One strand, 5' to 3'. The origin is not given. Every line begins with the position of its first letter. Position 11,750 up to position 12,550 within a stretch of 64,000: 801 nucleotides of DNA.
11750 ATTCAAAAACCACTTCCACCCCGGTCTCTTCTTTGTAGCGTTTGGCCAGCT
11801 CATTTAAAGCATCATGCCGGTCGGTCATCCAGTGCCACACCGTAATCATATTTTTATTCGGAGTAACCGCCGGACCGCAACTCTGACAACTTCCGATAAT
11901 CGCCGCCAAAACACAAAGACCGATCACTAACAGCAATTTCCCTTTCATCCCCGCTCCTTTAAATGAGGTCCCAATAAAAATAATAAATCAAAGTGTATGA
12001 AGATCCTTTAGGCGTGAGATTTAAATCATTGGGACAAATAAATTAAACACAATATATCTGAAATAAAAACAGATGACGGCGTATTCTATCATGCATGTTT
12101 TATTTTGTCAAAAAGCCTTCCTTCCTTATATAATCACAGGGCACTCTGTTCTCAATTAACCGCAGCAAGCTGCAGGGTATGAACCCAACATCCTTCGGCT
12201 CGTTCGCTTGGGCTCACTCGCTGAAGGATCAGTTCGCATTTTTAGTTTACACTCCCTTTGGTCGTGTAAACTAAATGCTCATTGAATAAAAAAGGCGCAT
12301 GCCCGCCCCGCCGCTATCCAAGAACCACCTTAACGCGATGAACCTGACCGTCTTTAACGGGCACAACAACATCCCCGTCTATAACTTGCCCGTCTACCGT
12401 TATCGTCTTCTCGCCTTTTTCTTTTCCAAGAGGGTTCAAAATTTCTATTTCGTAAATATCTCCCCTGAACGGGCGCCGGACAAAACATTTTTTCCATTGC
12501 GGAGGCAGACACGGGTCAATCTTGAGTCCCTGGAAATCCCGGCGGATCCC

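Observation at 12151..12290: Second repeat family (two copies) with a hairpin showing compensatory base changes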

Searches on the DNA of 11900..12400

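Call 8: search_rna_families(source=window, start=11900, end=12400, threshold=evalue, max_evalue=10)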
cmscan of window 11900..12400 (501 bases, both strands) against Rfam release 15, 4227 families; matches with E-value up to 10: 3.
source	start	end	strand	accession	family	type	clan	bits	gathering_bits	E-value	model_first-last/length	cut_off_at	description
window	12090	12129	-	RF01360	CRISPR-DR47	Gene; CRISPR;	-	14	39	9.9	1-37/37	no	CRISPR RNA direct repeat element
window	12333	12379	+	RF01652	ceN70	Gene; snRNA; snoRNA; CD-box;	-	13.5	65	6.7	1-71/71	no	Caenorhabditis snoRNA ceN70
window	12034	12129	-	RF00619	U6atac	Gene; snRNA; splicing;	CL00009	10.1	33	5.2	39-126/126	no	U6atac minor spliceosomal RNA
